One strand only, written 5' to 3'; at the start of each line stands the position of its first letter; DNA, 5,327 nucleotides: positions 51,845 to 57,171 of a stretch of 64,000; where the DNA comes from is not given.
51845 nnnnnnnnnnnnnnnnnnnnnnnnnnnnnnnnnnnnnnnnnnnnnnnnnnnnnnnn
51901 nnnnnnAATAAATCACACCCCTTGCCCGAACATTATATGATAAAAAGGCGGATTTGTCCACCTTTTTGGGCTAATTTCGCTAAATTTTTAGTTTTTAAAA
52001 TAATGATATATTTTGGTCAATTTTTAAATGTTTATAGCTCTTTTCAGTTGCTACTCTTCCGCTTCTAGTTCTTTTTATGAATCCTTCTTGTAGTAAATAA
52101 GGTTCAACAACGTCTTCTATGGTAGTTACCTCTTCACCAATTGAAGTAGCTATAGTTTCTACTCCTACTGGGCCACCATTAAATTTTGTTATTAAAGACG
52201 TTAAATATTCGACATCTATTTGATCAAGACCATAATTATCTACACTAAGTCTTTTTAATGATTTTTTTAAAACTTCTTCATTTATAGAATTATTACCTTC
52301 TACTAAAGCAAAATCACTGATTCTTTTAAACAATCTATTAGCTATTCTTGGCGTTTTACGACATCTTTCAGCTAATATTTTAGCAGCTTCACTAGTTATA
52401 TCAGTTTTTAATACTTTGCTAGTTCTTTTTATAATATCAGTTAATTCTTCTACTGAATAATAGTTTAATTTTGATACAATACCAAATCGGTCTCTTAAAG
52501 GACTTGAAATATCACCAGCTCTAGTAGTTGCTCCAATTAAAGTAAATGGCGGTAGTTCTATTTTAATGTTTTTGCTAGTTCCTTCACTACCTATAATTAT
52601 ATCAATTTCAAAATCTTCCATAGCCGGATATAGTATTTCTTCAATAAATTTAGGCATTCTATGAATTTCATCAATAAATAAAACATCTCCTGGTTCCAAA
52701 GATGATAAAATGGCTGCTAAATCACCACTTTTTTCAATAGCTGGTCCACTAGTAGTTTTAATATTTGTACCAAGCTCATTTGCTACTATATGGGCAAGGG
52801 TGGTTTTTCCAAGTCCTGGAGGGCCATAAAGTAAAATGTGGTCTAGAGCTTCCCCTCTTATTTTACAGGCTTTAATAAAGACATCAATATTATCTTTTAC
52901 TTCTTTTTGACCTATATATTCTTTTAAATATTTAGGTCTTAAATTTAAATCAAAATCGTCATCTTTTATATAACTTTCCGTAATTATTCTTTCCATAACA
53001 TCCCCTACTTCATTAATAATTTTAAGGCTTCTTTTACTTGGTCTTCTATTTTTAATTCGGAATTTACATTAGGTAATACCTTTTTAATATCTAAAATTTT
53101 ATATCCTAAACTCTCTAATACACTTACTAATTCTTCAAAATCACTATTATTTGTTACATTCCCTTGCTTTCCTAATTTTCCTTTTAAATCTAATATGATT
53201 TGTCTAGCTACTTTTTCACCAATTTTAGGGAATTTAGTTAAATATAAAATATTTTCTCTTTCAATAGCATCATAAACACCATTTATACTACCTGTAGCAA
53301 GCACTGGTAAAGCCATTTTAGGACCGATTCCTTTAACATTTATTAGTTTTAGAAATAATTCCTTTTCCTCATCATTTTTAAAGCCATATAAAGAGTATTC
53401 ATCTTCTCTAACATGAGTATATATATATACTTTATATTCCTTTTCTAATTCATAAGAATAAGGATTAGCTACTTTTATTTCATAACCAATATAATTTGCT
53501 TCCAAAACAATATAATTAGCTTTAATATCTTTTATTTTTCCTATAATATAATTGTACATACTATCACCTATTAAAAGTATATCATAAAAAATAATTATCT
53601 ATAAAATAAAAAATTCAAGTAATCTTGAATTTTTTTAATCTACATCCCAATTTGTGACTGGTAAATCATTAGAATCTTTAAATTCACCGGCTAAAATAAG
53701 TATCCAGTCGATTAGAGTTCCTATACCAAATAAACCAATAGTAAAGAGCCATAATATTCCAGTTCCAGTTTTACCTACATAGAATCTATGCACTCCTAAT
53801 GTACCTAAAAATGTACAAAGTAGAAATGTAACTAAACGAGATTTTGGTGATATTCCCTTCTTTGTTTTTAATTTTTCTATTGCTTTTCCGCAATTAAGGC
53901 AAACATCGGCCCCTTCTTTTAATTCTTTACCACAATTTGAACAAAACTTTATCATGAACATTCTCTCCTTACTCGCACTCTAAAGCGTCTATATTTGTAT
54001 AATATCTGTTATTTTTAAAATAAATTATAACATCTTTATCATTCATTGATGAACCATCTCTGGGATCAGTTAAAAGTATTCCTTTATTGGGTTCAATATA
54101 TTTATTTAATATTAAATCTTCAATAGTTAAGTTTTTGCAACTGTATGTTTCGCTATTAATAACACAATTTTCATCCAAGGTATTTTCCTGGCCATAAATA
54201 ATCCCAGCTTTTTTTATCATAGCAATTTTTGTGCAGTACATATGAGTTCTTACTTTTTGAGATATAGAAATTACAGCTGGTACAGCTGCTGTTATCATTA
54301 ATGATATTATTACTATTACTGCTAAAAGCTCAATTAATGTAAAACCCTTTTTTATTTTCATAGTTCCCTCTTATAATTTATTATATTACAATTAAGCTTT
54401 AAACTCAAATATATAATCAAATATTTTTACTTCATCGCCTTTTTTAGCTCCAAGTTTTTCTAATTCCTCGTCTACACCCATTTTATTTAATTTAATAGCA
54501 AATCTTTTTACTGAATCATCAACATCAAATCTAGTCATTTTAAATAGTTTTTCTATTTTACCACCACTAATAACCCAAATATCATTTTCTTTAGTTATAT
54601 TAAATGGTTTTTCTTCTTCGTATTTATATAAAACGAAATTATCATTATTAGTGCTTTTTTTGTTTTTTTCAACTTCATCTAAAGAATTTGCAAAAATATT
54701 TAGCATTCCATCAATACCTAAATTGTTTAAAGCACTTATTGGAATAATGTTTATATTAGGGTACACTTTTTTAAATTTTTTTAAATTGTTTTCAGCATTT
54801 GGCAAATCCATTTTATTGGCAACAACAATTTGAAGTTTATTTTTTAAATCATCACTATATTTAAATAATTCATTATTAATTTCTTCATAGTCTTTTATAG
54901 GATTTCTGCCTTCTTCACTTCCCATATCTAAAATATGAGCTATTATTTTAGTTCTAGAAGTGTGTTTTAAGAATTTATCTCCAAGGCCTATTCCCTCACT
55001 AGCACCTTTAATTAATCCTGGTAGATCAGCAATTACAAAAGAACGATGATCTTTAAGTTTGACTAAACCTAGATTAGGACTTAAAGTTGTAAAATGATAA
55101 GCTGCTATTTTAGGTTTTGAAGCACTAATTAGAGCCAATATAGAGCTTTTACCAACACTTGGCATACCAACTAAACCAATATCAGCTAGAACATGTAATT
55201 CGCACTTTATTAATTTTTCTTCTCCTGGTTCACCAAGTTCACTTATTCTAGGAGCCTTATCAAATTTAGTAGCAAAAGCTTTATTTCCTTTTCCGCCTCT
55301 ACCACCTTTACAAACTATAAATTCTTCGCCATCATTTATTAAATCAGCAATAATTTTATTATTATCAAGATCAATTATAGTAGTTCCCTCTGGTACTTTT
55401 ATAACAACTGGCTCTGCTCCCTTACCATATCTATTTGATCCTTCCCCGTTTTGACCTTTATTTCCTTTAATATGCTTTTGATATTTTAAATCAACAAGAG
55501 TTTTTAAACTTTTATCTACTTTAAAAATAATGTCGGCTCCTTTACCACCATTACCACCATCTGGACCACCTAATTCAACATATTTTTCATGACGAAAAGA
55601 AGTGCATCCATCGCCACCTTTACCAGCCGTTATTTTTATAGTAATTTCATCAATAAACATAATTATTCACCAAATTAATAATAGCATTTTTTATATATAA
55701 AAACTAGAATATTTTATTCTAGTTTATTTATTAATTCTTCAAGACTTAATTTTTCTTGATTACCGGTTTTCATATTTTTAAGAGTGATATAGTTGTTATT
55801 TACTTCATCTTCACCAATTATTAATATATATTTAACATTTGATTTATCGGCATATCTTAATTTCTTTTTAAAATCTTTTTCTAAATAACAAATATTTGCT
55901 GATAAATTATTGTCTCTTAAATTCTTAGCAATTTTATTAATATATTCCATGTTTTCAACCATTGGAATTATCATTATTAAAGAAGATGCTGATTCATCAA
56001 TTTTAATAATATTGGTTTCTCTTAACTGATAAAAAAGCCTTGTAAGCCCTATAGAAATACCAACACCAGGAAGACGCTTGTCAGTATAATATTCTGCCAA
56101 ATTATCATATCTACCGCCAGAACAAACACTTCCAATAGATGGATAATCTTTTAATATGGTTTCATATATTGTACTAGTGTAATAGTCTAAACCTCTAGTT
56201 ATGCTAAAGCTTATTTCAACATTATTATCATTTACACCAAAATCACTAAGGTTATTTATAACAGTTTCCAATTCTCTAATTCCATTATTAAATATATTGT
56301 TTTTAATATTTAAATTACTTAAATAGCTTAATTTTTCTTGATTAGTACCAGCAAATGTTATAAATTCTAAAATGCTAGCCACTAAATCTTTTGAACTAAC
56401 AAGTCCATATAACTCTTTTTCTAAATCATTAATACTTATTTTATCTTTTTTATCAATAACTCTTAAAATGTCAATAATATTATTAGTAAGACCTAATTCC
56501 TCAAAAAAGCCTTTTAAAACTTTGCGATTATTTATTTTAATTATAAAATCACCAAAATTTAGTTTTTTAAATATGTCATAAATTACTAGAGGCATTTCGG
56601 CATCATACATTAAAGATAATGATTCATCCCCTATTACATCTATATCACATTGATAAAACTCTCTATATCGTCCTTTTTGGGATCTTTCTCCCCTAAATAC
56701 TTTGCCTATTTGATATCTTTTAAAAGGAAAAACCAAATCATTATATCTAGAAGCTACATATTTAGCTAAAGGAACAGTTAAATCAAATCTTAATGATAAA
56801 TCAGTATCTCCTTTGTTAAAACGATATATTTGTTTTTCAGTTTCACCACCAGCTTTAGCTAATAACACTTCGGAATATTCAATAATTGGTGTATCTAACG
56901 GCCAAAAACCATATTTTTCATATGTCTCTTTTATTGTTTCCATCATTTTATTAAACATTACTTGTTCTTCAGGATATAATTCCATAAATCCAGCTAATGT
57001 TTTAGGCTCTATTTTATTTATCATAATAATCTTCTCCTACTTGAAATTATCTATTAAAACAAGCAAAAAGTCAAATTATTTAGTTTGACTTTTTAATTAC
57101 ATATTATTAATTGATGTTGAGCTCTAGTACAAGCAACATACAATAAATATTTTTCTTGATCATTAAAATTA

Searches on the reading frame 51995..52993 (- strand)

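Call 18: search_protein_families(library=pfam, proteins=[window:51995-52993:-], max_evalue=0.00001)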
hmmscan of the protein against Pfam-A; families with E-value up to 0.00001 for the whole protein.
window:51995-52993:- (332 aa): 5 families
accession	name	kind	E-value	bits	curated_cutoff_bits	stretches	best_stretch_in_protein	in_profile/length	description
PF05496.18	RuvB_N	-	2.8e-77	258.3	27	1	18-176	1-159/159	Holliday junction DNA helicase RuvB P-loop domain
PF05491.19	RuvB_C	-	1.6e-27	95.7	24.7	1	254-324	2-72/72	RuvB C-terminal winged helix domain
PF17864.7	AAA_lid_4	-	1e-25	89.7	27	1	179-252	1-74/74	RuvB AAA lid domain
PF00004.35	AAA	-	9e-22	78.4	21.2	1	53-175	1-128/131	ATPase family associated with various cellular activities (AAA)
PF07728.20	AAA_5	-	5.3e-10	39.9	22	1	52-170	1-139/139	AAA domain (dynein-related subfamily)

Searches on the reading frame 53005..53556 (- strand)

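Call 18: search_protein_families(library=pfam, proteins=[window:53005-53556:-], max_evalue=0.00001)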
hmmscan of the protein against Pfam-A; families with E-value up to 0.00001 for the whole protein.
window:53005-53556:- (183 aa): 3 families
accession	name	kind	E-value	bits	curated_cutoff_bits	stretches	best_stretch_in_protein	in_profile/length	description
PF01330.27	RuvA_N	-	3.9e-16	59.3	23.6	1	1-58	2-61/61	RuvA N terminal domain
PF14520.12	HHH_5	-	4e-11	43.6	27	1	68-125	1-56/57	Helix-hairpin-helix domain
PF07499.19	RuvA_C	-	1.4e-08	35.5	24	1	140-182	3-47/47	RuvA, C-terminal domain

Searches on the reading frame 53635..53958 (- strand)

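Call 19: search_protein_families(library=pfam, proteins=[window:53635-53958:-], max_evalue=0.00001)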
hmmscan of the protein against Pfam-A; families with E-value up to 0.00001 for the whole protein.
window:53635-53958:- (107 aa): 2 families
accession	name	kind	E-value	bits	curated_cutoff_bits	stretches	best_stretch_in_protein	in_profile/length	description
PF05154.21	TM2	-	1.5e-20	73.6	27.9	1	38-86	2-51/51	TM2 domain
PF13240.11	Zn_Ribbon_1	-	3.7e-07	30.2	25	1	5-26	1-22/23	zinc-ribbon domain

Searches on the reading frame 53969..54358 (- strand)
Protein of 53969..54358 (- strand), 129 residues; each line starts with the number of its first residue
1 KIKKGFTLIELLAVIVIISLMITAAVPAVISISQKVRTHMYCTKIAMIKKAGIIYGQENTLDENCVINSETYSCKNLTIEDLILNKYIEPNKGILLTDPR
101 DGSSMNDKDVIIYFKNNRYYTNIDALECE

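Call 19: search_protein_families(library=pfam, proteins=[window:53969-54358:-], max_evalue=0.00001)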
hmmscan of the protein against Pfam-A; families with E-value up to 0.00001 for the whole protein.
window:53969-54358:- (129 aa): 1 family
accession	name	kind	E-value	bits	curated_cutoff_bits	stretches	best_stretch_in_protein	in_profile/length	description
PF07963.17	N_methyl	-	2.3e-07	30.5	21.2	1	3-25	4-26/27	Prokaryotic N-terminal methylation motif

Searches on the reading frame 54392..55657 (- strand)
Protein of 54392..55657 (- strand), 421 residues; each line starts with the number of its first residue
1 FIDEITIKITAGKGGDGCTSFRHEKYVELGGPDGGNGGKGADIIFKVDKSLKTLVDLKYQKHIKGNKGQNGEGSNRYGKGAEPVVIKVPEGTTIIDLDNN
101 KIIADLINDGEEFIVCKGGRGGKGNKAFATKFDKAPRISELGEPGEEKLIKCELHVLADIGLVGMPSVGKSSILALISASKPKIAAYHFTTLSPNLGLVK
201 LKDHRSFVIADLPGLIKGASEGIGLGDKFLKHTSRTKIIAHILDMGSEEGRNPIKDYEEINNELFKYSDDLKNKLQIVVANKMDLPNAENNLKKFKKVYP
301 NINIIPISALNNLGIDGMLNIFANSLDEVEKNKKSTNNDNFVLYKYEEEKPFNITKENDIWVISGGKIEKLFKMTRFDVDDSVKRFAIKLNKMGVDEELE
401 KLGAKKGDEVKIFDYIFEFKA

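Call 19: search_protein_families(library=pfam, proteins=[window:54392-55657:-], max_evalue=0.00001)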
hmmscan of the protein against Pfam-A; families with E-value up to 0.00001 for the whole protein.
window:54392-55657:- (421 aa): 4 families
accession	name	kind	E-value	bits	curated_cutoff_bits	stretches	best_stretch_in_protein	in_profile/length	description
PF01018.28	GTP1_OBG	-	4.5e-57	192.5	27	1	2-155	1-154/155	GTP1/OBG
PF09269.16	DUF1967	-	1.1e-22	80.3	27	1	352-419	1-70/70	Domain of unknown function (DUF1967)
PF01926.29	MMR_HSR1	-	1.1e-21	77.4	21.9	1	160-282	2-113/113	50S ribosome-binding GTPase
PF02421.24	FeoB_N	-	4.6e-07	29.9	27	1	160-231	3-75/156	Ferrous iron transport protein B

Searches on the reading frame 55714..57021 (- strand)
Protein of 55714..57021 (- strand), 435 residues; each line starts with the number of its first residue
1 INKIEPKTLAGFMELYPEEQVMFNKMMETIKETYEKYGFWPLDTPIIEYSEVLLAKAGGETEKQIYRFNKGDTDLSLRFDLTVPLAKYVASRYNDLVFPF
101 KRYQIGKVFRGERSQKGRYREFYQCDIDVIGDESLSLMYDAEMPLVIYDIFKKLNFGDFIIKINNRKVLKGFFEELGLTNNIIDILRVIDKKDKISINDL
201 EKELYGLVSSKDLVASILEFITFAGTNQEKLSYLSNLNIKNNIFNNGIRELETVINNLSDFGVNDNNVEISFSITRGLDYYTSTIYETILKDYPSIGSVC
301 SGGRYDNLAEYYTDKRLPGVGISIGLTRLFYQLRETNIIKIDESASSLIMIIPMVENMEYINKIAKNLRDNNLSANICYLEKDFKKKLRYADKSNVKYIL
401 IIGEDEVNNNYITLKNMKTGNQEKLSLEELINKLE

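Call 19: search_protein_families(library=pfam, proteins=[window:55714-57021:-], max_evalue=0.00001)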
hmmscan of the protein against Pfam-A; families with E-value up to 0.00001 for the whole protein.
window:55714-57021:- (435 aa): 3 families
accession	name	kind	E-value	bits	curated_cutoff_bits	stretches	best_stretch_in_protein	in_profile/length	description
PF13393.11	tRNA-synt_His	-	5.2e-35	121.6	25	1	11-329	1-308/308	Histidyl-tRNA synthetase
PF03129.25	HGTP_anticodon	-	1.5e-18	67.1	21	1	349-434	2-91/94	Anticodon binding domain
PF00587.30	tRNA-synt_2b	-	2.5e-07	31.4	29.3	1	97-166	34-107/179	tRNA synthetase class II core domain (G, H, P, S and T)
